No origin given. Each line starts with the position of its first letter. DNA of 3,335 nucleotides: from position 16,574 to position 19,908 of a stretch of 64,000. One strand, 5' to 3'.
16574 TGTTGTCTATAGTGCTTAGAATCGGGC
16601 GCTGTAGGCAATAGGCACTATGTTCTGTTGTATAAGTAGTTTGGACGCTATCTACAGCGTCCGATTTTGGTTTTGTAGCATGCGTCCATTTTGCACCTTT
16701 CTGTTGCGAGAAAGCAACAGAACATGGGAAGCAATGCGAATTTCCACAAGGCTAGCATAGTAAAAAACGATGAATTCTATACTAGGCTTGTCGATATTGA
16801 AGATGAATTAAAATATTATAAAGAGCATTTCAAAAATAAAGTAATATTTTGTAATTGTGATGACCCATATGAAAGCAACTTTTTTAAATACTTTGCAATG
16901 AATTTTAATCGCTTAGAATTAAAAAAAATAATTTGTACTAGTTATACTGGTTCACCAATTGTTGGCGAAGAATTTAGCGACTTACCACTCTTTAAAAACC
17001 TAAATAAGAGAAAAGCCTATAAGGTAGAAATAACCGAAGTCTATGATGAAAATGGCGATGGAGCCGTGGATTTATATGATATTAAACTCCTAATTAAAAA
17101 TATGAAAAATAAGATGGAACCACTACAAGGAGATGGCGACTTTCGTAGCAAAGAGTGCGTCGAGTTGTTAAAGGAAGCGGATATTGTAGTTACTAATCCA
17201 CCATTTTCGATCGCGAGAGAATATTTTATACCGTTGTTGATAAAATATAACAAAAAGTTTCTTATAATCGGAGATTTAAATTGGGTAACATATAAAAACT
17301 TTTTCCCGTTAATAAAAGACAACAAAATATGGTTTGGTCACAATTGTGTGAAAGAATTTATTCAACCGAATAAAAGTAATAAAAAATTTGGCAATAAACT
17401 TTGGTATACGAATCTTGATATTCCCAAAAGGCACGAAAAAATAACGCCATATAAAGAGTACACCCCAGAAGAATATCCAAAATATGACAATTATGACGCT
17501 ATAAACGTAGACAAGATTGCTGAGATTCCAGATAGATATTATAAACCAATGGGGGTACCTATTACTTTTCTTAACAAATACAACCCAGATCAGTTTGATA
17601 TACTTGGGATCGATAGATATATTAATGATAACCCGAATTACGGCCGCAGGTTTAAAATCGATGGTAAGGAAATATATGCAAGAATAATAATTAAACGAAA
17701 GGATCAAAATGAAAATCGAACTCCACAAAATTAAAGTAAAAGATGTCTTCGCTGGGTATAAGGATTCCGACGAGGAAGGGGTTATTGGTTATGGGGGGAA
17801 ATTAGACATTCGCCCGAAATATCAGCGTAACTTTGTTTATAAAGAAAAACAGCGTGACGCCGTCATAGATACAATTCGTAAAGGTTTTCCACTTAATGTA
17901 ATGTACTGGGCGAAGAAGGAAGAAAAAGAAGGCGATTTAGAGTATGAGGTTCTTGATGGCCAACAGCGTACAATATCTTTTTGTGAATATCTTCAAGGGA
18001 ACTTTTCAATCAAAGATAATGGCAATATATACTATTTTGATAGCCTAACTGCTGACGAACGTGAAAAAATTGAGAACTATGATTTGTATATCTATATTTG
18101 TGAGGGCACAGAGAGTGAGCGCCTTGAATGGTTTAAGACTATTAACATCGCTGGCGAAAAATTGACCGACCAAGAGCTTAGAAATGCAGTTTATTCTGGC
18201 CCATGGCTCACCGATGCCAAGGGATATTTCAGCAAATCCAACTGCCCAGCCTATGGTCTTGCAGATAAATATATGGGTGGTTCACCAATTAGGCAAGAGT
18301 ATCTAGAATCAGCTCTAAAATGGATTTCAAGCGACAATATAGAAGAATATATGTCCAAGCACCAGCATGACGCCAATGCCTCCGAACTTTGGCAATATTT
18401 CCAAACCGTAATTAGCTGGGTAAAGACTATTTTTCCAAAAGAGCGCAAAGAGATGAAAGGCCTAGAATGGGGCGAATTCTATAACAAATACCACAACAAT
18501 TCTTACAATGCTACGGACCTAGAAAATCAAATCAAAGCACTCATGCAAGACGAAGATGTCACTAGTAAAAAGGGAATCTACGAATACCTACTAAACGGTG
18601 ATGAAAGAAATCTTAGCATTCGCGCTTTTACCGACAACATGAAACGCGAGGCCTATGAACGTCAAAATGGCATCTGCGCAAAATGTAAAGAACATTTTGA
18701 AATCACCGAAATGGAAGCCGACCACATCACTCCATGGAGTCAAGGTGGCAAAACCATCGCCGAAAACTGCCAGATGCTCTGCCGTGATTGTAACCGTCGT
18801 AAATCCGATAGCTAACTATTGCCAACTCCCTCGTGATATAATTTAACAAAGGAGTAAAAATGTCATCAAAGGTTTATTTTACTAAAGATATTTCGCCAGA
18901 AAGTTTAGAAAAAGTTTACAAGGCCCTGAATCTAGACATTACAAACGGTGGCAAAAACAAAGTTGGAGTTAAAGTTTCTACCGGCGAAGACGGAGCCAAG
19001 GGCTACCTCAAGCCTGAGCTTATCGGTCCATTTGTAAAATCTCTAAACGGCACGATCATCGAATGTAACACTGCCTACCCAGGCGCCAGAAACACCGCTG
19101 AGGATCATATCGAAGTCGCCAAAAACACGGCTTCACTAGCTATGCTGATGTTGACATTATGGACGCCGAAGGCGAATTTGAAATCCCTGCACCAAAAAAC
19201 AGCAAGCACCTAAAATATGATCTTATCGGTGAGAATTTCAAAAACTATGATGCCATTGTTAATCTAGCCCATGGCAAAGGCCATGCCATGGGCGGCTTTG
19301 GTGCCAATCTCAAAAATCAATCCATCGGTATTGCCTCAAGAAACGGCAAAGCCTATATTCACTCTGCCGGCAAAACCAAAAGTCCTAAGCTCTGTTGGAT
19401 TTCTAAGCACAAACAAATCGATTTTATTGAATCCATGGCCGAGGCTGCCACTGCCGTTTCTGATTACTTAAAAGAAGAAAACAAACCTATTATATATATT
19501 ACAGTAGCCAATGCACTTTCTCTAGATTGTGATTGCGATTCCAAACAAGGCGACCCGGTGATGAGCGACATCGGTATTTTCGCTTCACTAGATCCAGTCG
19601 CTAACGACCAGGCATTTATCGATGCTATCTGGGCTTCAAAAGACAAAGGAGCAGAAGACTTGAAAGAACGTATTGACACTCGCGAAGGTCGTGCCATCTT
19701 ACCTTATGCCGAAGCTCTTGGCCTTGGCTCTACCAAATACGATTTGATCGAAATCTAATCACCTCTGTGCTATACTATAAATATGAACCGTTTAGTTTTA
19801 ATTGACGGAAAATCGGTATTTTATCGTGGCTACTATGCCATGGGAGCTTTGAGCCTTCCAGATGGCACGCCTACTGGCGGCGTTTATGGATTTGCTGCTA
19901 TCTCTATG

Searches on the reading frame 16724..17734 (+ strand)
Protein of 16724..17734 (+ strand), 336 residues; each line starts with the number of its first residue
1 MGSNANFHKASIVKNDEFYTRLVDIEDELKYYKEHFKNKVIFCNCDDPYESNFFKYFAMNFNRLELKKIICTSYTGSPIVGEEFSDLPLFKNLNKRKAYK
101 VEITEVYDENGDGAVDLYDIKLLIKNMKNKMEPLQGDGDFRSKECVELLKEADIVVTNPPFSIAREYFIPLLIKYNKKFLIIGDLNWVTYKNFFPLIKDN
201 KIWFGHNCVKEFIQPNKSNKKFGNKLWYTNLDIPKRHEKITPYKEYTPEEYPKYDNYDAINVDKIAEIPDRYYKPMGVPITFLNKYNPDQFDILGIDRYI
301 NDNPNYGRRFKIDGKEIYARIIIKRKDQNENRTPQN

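Call 9: search_protein_families(library=pfam, proteins=[window:16724-17734:+], max_evalue=0.01)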
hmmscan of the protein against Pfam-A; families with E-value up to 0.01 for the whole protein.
window:16724-17734:+ (336 aa): 2 families
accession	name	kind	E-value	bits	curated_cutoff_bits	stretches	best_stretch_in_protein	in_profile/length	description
PF13651.11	EcoRI_methylase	-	8e-114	381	26.4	1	6-326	1-345/345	Adenine-specific methyltransferase EcoRI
PF00404.24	Dockerin_1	-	0.0068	17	22.9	0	106-126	35-55/57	Dockerin type I domain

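Call 12: find_related_loci(query=window:16724-17734:+, collection=genome_contigs, flank=4000)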
Query window:16724-17734:+ (336 aa) in genome_contigs; peptide patterns used: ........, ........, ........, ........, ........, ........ (x = any residue, [..] = any of these).
599 stretches matched a pattern (row limit reached: there are more); 508 encode a relative of the query (tblastn E <= 1e-3); the best 80 are kept; 80 distinct loci.
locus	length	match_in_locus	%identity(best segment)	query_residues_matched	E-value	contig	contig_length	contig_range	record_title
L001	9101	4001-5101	62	1-328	4e-136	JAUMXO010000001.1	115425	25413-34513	MAG: Candidatus Saccharibacteria bacterium isolate S16M_St_28 NODE_6_length_116487_cov_18.703235_1_115425, whole genome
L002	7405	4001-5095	60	1-333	1e-131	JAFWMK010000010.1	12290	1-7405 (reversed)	Candidatus Saccharibacteria bacterium isolate RGIG5872 Sheep_Jejunum-2__c211039, whole genome shotgun sequence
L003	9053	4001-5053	59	1-334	8e-128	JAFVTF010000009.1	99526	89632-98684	MAG: Lentisphaeria bacterium isolate RGIG5373 Sheep_Colon-3__c46233, whole genome shotgun sequence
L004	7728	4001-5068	57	1-336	4e-126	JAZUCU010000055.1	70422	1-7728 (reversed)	MAG: Victivallales bacterium isolate T1900045313_YK20190002.MAGScoT_cleanbin_000029 SGB_6252_k141_2367975, whole genome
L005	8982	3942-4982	58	1-326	4e-120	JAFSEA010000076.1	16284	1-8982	MAG: Oscillospiraceae bacterium isolate RGIG3057 Goat_Rectum-4__c538526, whole genome shotgun sequence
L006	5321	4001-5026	57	3-326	1e-119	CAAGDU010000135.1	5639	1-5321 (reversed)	MAG TPA_asm: Bacteroidales bacterium, isolate HGM05431, WGS project CAAGDU010000000 data, contig: SRS476152_75_k119_2789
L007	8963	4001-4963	58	1-299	6e-118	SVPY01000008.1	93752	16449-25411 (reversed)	MAG: Oscillospiraceae bacterium isolate SIG603 NODE_5733_length_93752_cov_2.441944, whole genome shotgun sequence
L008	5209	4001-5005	57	1-326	2e-117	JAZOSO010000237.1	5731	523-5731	MAG: Victivallaceae bacterium isolate T1900045543_YK20190237.MAGScoT_cleanbin_000025 SGB_7834_k141_2709899, whole genome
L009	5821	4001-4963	58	1-299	1e-116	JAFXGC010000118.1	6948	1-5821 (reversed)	MAG: Clostridia bacterium isolate RGIG6384 Sheep_Rectum-5__c493242, whole genome shotgun sequence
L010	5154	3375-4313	61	1-298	4e-117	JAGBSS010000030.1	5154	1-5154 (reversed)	MAG: Clostridia bacterium isolate RGIG9412 Yak_Cecum-2__c154360, whole genome shotgun sequence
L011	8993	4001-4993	56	1-331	1e-116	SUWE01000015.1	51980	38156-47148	MAG: Lentisphaerae bacterium isolate SIG90 NODE_15052_length_51980_cov_2.488438, whole genome shotgun sequence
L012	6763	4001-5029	55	1-331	2e-116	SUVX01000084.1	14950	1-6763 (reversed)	MAG: Lentisphaerae bacterium isolate SIG83 NODE_15866_length_14950_cov_2.277946, whole genome shotgun sequence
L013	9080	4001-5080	55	1-326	7e-116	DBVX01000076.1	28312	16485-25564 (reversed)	MAG TPA_asm: Bacteroidales bacterium UBA1253 UBA1253_contig_159335, whole genome shotgun sequence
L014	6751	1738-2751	55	3-336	2e-115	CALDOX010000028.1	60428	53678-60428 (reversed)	MAG TPA_asm: uncultured Alphaproteobacteria bacterium isolate SRR6425755_bin.60_CONCOCT_v1.1_MAG genome assembly, contig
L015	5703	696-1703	59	1-326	3e-115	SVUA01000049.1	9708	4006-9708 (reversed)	MAG: Oscillospiraceae bacterium isolate SIG709 NODE_111264_length_9708_cov_2.902098, whole genome shotgun sequence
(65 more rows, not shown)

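Call 20: find_homologous_proteins(query=window:16724-17734:+, max_evalue=1e-60)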
Query window:16724-17734:+ (336 aa): 7981 proteins with E <= 1e-60 among 8000 candidates; the best 120 are listed.
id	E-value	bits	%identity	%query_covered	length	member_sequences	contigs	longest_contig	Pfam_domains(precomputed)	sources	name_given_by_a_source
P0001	2.7e-227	772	100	100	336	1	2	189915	PF13651.12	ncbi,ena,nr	ncbi:modification methylase [Candidatus Saccharibacteria bacterium]|nr:modification methylase [Candi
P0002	7.9e-142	491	69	96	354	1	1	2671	PF13651.12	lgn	-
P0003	6.4e-136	472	65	96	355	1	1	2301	PF13651.12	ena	-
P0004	2.4e-134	466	67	95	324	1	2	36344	PF13651.12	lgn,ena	-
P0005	5.8e-131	455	62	98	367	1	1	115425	PF13651.12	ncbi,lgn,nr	ncbi:MAG: adenine-specific methyltransferase EcoRI family protein [Candidatus Saccharibacteria bacte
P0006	1.2e-130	454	62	99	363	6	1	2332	PF13651.12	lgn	-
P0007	1.6e-130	454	61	99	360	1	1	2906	PF13651.12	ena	-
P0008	4.5e-130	452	57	100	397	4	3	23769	PF13651.12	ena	-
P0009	1.3e-128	448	58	88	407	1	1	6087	PF13651.12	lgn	-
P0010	1.1e-126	441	61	97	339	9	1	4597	PF13651.12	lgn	-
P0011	2.5e-125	437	62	99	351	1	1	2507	PF13651.12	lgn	-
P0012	2.8e-125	437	61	99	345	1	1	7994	PF13651.12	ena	-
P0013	2.8e-125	437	60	97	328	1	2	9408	PF13651.12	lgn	-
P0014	4.7e-125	436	60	96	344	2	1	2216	PF13651.12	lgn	-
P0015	5.1e-125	436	60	97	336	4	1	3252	PF13651.12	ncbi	-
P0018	1.5e-124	434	58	86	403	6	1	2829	PF13651.12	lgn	-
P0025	2.7e-123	430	62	96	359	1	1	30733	PF13651.12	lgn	-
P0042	5.3e-121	422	70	80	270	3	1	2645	PF13651.12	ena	-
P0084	1.4e-118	415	68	80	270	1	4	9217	PF13651.12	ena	-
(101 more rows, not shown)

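Call 21: find_encoding_contigs(protein=P0002, flank=3000, max_places=4)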
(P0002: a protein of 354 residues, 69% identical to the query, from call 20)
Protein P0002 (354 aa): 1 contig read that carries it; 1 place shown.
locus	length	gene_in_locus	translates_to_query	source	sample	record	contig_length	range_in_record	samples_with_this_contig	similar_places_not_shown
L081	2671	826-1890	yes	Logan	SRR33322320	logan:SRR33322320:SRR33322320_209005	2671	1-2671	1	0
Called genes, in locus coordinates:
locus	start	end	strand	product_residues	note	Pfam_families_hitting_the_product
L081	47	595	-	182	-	PF00383:dCMP_cyt_deam_1, PF14437:MafB19-deam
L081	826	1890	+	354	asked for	PF13651:EcoRI_methylase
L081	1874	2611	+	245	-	PF03235:GmrSD_N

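Call 22: find_encoding_contigs(protein=P0003, flank=3000, max_places=4)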
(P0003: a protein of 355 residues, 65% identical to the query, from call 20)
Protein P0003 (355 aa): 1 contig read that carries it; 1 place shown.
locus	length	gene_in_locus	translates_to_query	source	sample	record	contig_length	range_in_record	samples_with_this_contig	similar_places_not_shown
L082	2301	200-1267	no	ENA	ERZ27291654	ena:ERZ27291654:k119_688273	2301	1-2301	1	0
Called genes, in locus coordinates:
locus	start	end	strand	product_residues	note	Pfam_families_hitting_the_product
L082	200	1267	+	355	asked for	PF13651:EcoRI_methylase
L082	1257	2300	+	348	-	?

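Call 23: find_encoding_contigs(protein=P0004, flank=3000, max_places=4)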
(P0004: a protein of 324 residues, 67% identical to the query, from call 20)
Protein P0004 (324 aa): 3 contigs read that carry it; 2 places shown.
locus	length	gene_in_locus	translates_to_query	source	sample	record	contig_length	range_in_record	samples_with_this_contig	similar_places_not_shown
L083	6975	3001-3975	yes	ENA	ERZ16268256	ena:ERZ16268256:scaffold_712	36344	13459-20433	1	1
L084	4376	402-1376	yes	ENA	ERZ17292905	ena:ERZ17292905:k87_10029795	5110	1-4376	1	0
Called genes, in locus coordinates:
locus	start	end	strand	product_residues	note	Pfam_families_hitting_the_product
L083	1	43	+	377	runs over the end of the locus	PF00239:Resolvase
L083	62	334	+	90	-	-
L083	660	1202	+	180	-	-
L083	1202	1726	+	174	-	-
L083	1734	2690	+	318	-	PF03747:ADP_ribosyl_GH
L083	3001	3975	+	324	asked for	PF13651:EcoRI_methylase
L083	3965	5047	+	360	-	PF03235:GmrSD_N, PF01844:HNH, PF14279:HNH_5 (weak)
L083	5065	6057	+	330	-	-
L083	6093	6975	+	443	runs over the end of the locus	-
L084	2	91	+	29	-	?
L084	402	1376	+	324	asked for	PF13651:EcoRI_methylase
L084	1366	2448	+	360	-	PF03235:GmrSD_N, PF01844:HNH, PF14279:HNH_5 (weak)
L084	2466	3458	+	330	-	-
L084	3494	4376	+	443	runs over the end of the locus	-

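Call 31: find_encoding_contigs(protein=P0006, flank=3000, max_places=4)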
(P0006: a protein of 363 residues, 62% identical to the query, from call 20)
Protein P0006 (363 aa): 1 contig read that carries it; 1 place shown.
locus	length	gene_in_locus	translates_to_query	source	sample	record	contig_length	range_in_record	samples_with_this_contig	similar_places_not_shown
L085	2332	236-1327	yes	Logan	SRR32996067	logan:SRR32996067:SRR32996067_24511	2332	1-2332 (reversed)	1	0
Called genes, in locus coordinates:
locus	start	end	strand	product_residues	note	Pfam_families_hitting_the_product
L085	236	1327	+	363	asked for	PF13651:EcoRI_methylase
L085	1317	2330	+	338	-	?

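Call 32: find_encoding_contigs(protein=P0007, flank=3000, max_places=4)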
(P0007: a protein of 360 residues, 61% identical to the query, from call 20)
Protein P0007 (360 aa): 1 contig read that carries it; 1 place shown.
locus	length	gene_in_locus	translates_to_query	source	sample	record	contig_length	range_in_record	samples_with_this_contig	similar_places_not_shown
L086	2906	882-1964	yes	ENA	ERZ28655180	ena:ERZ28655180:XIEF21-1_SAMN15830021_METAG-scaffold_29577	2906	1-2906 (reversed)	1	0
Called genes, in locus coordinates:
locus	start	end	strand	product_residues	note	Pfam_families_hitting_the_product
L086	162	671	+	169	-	-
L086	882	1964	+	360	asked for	PF13651:EcoRI_methylase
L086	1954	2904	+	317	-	?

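Call 45: find_encoding_contigs(protein=P0025, flank=3000, max_places=5)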
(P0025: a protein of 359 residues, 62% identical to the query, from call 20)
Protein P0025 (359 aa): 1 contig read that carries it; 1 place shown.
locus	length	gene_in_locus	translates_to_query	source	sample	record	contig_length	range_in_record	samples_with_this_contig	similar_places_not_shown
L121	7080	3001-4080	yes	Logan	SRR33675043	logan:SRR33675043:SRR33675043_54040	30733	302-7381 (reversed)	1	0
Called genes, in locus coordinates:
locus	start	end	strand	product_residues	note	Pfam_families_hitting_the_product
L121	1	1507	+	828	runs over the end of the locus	PF00521:DNA_topoisoIV, PF03989:DNA_gyraseA_C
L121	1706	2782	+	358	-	PF10543:ORF6N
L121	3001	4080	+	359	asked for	PF13651:EcoRI_methylase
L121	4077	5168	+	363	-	PF03235:GmrSD_N, PF01844:HNH, PF14279:HNH_5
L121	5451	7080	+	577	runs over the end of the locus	-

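Call 46: find_encoding_contigs(protein=P0012, flank=3000, max_places=5)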
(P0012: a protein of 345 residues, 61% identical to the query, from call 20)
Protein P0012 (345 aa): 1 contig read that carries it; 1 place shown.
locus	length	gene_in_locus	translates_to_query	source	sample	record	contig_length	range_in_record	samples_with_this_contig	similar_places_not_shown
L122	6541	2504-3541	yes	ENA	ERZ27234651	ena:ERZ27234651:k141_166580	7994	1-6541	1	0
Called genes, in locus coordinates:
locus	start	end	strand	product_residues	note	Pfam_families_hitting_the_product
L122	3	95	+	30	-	?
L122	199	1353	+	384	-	PF00091:Tubulin, PF12327:FtsZ_C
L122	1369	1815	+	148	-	PF22811:Zn_ribbon_NrdR, PF03477:ATP-cone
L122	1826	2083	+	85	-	-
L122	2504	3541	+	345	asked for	PF13651:EcoRI_methylase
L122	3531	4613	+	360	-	PF03235:GmrSD_N, PF01844:HNH, PF14279:HNH_5 (weak)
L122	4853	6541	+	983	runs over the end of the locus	PF00133:tRNA-synt_1, PF09334:tRNA-synt_1g (faint), PF08264:Anticodon_1, PF19302:DUF5915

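Call 47: find_encoding_contigs(protein=P0008, flank=3000, max_places=5)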
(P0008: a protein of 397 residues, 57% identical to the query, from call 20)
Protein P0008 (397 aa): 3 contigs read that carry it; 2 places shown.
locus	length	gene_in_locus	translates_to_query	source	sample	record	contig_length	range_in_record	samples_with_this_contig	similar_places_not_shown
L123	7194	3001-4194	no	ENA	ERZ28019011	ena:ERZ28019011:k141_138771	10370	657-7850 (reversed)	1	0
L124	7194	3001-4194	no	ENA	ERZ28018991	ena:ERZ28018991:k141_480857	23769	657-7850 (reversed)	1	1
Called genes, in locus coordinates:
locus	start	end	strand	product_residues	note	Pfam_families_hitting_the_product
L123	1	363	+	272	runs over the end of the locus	PF06414:Zeta_toxin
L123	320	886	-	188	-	PF13207:AAA_17 (weak), PF13238:AAA_18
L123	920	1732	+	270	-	PF01636:APH, PF01633:Choline_kinase (weak), PF19974:TCAD9 (weak)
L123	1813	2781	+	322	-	PF10543:ORF6N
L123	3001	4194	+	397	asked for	PF13651:EcoRI_methylase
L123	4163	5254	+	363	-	PF03235:GmrSD_N, PF01844:HNH, PF14279:HNH_5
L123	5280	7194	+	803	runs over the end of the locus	PF02739:5_3_exonuc_N, PF01367:5_3_exonuc, PF00476:DNA_pol_A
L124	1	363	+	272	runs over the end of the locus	PF06414:Zeta_toxin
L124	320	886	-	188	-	PF13207:AAA_17 (weak), PF13238:AAA_18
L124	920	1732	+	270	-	PF01636:APH, PF01633:Choline_kinase (weak), PF19974:TCAD9 (weak)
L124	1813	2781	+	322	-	PF10543:ORF6N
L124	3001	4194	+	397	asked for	PF13651:EcoRI_methylase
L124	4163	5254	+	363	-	PF03235:GmrSD_N, PF01844:HNH, PF14279:HNH_5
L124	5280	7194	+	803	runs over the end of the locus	PF02739:5_3_exonuc_N, PF01367:5_3_exonuc, PF00476:DNA_pol_A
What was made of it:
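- The module occurs in different genomic contexts (calls 21-23, 45-47).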

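Call 49: find_encoding_contigs(protein=P0018, flank=2000, max_places=6)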
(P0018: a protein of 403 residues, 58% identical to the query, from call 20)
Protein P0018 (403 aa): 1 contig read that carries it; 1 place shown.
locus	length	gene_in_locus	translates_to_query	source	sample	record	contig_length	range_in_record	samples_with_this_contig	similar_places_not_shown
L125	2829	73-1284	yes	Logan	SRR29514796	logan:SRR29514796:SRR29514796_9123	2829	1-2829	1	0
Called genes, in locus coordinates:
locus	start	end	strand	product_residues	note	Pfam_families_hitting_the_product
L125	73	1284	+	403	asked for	PF13651:EcoRI_methylase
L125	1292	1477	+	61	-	PF13651:EcoRI_methylase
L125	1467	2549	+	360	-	PF03235:GmrSD_N, PF01844:HNH, PF14279:HNH_5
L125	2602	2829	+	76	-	?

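Call 50: find_encoding_contigs(protein=P0084, flank=2000, max_places=6)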
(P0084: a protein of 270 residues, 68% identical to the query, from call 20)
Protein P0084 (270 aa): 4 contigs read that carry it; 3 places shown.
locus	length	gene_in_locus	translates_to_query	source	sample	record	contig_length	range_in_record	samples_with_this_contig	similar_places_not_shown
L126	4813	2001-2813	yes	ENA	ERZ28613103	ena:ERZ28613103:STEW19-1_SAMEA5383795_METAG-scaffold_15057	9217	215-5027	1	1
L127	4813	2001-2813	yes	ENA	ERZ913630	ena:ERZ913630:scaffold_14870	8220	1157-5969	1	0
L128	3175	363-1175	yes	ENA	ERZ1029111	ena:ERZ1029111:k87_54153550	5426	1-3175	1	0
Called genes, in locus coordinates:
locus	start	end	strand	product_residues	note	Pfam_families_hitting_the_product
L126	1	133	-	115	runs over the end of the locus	?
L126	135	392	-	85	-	PF12674:Zn_ribbon_2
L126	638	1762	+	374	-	PF13651:EcoRI_methylase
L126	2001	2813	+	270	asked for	PF13651:EcoRI_methylase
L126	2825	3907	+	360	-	PF03235:GmrSD_N, PF01844:HNH, PF14279:HNH_5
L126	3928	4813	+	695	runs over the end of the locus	PF03235:GmrSD_N, PF07510:GmrSD_C, PF14267:DUF4357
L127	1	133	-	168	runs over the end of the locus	PF18050:Cyclophil_like2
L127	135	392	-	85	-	PF12674:Zn_ribbon_2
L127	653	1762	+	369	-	PF13651:EcoRI_methylase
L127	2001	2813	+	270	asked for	PF13651:EcoRI_methylase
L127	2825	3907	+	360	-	PF03235:GmrSD_N, PF01844:HNH, PF14279:HNH_5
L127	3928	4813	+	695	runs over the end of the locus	PF03235:GmrSD_N, PF07510:GmrSD_C, PF14267:DUF4357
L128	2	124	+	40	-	?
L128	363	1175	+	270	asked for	PF13651:EcoRI_methylase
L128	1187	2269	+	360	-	PF03235:GmrSD_N, PF01844:HNH, PF14279:HNH_5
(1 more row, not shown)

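Call 51: find_encoding_contigs(protein=P0042, flank=2000, max_places=6)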
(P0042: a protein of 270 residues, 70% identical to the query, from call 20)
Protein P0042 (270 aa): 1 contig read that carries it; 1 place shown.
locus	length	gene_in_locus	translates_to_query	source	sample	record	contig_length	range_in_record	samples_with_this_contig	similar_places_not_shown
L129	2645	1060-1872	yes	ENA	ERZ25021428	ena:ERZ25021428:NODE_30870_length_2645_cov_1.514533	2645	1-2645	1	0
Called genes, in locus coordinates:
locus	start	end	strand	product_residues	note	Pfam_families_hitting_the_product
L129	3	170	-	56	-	?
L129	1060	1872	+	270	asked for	PF13651:EcoRI_methylase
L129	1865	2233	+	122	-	-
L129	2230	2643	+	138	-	?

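Call 70: search_protein_families(library=padloc, proteins=[window:16724-17734:+], max_evalue=0.001)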
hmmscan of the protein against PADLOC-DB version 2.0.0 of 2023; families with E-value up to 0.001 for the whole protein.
window:16724-17734:+ (336 aa): 1 family
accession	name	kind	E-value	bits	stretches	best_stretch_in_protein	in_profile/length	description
PDLC03297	MTase_II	-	9.4e-103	342.1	1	3-328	6-330/332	Type II methyltransferase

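Call 71: search_protein_families(library=ncbifam, proteins=[window:16724-17734:+], max_evalue=0.001)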
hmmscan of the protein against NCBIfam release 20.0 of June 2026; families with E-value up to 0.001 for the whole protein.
window:16724-17734:+ (336 aa): 0 families

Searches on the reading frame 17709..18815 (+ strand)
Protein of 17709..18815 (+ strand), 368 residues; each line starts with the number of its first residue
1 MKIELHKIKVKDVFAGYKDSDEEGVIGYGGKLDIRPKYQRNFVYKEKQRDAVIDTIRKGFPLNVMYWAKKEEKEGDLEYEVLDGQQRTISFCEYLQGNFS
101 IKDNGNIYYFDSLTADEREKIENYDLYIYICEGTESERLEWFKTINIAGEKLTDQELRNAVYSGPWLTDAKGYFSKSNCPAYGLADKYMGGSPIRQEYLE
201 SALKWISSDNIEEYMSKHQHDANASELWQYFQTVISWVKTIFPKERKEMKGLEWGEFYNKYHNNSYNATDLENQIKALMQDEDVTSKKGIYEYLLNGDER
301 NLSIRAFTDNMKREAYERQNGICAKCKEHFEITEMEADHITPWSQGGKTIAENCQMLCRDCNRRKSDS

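Call 9: search_protein_families(library=pfam, proteins=[window:17709-18815:+], max_evalue=0.01)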
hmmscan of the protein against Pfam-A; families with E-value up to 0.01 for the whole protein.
window:17709-18815:+ (368 aa): 3 families
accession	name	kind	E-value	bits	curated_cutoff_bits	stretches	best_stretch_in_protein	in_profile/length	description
PF03235.19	GmrSD_N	-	4.8e-21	76.2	33.2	1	34-162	13-198/199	GmrSD restriction endonuclease, N-terminal domain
PF01844.29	HNH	-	2.6e-14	53.5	21.4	1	323-367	1-46/47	HNH endonuclease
PF14279.12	HNH_5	-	2.4e-09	37.4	27.5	1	323-366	1-44/56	HNH endonuclease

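Call 70: search_protein_families(library=padloc, proteins=[window:17709-18815:+], max_evalue=0.001)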
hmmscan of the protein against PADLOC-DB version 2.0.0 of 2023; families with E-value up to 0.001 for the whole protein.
window:17709-18815:+ (368 aa): 6 families
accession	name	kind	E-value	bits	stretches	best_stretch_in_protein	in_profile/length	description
PDLC03418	REase_II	-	9e-151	500.2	1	1-367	1-371/372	Type II restriction enzyme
PDLC03877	NsnA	-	2e-26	91.1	1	30-171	63-209/385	-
PDLC04027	PD-T4-2_A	-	7.4e-13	46.3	1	30-172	50-205/363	-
PDLC04150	HEC-05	-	4.1e-06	23.9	0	36-75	25-65/583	-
PDLC04151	HEC-05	-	8.4e-06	22.8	0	36-76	43-84/600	-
PDLC00353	PtuB1|PtuB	-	0.00055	17.8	0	304-344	34-74/196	Unknown function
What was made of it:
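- On Nuclease-associated guide RNA (HEARO / IscB omega-RNA type): The protein matches the PADLOC REase_II model over its full length (call 70).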

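Call 71: search_protein_families(library=ncbifam, proteins=[window:17709-18815:+], max_evalue=0.001)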
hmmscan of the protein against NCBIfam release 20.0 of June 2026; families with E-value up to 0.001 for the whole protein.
window:17709-18815:+ (368 aa): 2 families
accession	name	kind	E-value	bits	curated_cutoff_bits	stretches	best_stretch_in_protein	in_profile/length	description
NF049971.1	CRISPR_Cas9d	exception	2.4e-08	33.1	375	1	299-367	528-595/986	type II CRISPR RNA-guided endonuclease Cas9d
NF040563.1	guided_IscB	equivalog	1.4e-06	27.6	175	1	311-367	183-237/314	RNA-guided endonuclease IscB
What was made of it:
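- On Nuclease-associated guide RNA (HEARO / IscB omega-RNA type): Similarity is limited to the HNH domain and is far below the cut-offs (27.6 bits against 175; call 71).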

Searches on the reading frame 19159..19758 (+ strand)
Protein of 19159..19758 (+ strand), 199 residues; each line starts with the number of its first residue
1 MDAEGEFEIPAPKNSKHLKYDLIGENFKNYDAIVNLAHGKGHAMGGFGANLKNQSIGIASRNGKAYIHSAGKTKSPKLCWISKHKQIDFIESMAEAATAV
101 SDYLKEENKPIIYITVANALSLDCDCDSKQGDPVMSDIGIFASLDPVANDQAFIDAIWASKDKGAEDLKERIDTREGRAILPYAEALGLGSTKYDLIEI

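Call 9: search_protein_families(library=pfam, proteins=[window:19159-19758:+], max_evalue=0.01)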
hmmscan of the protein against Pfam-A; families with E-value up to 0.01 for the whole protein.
window:19159-19758:+ (199 aa): 1 family
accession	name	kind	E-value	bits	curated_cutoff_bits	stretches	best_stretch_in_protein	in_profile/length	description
PF04015.17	DUF362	-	1.8e-31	110.2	24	1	2-155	72-200/200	Domain of unknown function (DUF362)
